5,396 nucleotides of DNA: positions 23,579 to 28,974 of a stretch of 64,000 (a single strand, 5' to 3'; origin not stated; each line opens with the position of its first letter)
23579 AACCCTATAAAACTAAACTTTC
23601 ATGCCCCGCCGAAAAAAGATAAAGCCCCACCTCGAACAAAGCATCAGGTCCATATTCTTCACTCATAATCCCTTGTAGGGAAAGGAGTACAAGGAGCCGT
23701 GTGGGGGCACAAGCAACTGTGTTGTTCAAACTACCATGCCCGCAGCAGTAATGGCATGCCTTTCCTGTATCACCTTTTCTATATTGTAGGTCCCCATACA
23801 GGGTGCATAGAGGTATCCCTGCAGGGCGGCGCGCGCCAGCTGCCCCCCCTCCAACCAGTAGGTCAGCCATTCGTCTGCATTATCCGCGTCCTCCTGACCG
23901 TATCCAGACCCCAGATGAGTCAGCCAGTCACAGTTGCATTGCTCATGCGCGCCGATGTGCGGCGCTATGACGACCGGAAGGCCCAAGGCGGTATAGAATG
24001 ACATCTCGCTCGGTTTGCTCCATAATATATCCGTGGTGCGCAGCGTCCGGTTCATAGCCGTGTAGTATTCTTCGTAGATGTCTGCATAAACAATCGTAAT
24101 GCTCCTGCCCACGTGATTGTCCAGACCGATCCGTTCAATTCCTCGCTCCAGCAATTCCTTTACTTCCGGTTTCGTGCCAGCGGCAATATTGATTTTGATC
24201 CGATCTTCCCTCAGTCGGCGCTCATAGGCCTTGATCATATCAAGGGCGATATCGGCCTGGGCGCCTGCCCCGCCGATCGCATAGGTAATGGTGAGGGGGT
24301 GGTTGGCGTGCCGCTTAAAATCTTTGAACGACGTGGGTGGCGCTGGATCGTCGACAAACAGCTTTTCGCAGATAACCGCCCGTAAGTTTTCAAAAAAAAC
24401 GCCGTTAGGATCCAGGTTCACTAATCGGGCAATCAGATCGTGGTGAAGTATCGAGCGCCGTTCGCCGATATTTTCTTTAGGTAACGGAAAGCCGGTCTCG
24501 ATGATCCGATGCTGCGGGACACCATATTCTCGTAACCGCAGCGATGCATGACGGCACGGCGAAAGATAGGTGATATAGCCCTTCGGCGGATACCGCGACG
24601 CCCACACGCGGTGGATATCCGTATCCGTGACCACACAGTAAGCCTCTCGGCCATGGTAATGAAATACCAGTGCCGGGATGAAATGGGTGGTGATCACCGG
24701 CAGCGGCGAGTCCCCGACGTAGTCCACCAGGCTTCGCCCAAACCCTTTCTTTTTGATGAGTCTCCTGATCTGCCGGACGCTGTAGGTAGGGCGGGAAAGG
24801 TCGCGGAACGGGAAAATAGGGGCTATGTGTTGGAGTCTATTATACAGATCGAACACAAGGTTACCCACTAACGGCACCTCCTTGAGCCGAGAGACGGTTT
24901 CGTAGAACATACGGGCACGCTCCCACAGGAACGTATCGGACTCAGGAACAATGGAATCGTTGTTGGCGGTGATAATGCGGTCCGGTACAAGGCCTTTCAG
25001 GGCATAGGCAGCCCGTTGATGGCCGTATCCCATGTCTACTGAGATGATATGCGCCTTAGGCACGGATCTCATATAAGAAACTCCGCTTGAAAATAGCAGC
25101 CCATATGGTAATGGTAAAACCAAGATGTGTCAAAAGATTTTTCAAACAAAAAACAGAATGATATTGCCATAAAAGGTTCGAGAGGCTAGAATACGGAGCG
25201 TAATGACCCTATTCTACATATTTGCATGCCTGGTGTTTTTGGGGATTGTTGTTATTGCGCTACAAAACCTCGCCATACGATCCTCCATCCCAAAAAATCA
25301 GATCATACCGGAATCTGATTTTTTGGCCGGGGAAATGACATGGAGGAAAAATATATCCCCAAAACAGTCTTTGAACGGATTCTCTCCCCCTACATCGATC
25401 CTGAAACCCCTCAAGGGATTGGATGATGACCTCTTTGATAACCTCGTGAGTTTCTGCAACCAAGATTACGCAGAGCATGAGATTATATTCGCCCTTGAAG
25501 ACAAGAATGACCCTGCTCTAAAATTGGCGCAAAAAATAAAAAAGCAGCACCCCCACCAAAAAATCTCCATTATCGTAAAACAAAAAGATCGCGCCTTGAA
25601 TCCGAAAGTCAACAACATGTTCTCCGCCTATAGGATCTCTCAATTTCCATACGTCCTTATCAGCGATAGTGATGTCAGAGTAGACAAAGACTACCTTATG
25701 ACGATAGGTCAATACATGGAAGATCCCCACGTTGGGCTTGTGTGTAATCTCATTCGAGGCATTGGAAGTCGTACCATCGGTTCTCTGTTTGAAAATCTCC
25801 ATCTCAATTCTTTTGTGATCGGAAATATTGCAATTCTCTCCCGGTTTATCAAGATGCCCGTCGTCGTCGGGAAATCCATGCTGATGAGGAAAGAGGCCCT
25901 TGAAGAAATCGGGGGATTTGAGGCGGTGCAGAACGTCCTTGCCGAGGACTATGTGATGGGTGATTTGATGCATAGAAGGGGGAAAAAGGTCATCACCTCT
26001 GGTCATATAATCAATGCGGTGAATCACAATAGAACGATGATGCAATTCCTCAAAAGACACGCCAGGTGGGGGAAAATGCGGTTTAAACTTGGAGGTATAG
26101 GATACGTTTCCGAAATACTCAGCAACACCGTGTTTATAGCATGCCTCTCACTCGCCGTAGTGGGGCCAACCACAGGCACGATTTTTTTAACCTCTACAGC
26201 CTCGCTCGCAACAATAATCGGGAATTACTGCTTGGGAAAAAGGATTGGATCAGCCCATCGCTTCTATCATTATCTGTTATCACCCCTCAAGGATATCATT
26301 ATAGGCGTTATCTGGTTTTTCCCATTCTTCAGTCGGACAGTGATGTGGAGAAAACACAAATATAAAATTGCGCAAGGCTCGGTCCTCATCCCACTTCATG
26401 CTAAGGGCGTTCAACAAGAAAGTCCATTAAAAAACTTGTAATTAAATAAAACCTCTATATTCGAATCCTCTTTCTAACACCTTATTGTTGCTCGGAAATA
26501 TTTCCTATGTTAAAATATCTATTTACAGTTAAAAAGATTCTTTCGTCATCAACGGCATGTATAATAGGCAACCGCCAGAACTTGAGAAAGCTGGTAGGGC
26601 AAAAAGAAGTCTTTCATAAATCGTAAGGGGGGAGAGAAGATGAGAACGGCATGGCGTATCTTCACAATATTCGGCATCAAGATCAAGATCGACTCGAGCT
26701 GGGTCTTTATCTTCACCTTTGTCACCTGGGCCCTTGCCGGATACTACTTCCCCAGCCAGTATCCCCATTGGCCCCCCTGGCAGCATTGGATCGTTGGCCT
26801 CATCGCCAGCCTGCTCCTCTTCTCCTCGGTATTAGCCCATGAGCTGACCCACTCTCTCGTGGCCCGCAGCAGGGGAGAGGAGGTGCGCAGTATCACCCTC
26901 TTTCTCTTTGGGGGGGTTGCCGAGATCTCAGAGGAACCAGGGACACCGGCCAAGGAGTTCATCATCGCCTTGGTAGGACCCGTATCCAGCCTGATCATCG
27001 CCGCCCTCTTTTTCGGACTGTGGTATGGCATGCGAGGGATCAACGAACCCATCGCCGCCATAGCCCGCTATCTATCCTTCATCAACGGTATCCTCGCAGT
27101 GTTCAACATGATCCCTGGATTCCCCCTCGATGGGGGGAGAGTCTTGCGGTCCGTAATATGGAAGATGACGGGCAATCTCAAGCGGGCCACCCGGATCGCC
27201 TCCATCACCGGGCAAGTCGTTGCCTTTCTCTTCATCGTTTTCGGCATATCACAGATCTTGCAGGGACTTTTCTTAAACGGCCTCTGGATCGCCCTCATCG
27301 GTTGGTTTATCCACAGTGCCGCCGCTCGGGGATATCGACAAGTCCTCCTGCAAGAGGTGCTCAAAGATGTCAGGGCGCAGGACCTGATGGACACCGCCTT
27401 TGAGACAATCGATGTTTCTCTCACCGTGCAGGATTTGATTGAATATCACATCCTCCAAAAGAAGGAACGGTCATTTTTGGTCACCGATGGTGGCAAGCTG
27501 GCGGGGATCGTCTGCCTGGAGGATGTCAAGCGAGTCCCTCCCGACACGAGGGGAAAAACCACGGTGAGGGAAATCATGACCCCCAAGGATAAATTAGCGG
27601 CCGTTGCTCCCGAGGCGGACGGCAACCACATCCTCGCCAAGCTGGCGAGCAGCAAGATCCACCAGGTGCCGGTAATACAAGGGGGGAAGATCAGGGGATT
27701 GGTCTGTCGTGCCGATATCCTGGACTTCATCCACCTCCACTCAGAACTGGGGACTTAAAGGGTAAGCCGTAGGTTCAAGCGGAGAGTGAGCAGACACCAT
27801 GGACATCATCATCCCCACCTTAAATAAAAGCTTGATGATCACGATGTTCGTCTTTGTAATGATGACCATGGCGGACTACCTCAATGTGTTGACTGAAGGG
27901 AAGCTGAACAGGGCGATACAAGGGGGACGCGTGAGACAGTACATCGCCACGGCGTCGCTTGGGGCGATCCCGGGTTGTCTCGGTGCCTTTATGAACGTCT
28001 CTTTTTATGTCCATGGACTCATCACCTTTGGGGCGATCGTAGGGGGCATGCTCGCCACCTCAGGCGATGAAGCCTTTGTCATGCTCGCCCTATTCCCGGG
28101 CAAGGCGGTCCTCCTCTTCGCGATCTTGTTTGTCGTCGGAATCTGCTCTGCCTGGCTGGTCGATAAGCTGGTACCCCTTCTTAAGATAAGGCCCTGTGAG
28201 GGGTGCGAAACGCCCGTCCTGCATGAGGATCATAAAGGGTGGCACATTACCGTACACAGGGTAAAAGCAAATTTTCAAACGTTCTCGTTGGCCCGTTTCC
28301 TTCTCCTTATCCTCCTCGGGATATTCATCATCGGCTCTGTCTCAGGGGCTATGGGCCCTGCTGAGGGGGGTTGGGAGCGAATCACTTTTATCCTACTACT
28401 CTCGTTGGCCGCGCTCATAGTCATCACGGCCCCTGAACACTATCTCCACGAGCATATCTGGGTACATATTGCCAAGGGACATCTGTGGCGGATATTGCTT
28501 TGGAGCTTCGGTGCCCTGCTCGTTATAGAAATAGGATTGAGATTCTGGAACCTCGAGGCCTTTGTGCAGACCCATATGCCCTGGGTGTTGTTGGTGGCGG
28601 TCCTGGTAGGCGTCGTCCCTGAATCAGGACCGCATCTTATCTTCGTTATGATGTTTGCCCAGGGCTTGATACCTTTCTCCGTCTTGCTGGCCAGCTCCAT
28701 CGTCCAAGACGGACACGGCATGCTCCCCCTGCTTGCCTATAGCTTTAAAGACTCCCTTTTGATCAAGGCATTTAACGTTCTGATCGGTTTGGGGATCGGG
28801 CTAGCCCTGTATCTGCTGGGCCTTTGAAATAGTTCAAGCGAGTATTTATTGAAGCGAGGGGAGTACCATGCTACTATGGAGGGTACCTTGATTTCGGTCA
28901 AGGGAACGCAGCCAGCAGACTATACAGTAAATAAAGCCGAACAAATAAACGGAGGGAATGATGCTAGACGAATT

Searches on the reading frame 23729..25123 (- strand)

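Call 20: search_protein_families(library=pfam, proteins=[window:23729-25123:-], max_evalue=0.00001)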
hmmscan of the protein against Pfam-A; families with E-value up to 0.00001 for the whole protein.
window:23729-25123:- (465 aa): 1 family
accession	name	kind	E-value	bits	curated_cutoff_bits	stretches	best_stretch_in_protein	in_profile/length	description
PF22053.2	DUF6938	-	4.5e-14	53.1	27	1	343-407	125-185/236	Domain of unknown function (DUF6938)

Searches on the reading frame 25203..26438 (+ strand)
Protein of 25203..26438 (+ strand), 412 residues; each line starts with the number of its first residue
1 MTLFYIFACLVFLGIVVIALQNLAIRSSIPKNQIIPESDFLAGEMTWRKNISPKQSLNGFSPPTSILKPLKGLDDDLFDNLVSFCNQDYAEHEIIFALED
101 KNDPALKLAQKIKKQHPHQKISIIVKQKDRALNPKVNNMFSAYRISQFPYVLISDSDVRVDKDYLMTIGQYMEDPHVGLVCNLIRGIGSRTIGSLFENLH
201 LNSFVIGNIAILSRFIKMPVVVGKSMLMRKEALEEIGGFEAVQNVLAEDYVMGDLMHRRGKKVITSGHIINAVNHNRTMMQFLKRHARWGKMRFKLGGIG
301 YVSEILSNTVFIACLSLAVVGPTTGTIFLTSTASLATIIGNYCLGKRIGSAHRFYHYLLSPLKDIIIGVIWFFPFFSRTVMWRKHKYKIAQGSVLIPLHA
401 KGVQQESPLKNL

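Call 20: search_protein_families(library=pfam, proteins=[window:25203-26438:+], max_evalue=0.00001)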
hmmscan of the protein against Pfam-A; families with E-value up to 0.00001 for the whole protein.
window:25203-26438:+ (412 aa): 4 families
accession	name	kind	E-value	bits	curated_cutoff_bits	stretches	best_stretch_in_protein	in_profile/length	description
PF13506.12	Glyco_transf_21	-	8.2e-45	152.8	21.7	1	117-290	1-173/174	Glycosyl transferase family 21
PF13632.12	Glyco_trans_2_3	-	1.7e-14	54.5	27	1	150-330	1-187/198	Glycosyl transferase family group 2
PF13641.12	Glyco_tranf_2_3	-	3.8e-14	53.7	27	1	83-290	22-228/230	Glycosyltransferase like family 2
PF00535.33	Glycos_transf_2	-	8.7e-10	39.2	23.3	1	81-237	17-168/168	Glycosyl transferase family 2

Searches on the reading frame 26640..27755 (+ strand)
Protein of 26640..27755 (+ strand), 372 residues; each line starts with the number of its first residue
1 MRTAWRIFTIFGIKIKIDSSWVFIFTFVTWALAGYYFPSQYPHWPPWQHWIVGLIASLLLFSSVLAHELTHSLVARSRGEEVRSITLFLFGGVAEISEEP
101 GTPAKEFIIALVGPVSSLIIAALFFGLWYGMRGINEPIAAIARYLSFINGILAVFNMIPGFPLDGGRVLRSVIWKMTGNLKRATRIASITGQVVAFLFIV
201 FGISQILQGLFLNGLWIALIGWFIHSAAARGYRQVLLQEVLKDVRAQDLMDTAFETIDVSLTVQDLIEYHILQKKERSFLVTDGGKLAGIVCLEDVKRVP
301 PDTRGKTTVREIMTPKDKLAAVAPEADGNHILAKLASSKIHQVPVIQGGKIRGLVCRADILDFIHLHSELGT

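Call 20: search_protein_families(library=pfam, proteins=[window:26640-27755:+], max_evalue=0.00001)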
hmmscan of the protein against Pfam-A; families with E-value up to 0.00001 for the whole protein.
window:26640-27755:+ (372 aa): 2 families
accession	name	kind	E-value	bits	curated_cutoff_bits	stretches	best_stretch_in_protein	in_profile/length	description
PF02163.28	Peptidase_M50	-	1.8e-21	77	27.2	2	56-128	2-100/221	Peptidase family M50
PF00571.33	CBS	-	3.9e-14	53.2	24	1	309-365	1-56/57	CBS domain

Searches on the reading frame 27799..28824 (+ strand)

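Call 20: search_protein_families(library=pfam, proteins=[window:27799-28824:+], max_evalue=0.00001)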
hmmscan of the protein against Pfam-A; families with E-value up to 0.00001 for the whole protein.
window:27799-28824:+ (342 aa): 1 family
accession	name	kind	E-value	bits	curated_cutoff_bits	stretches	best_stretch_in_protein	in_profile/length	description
PF11449.14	ArsP_2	-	8.6e-38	130.8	32.5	1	3-340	5-358/359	Putative, 10TM heavy-metal exporter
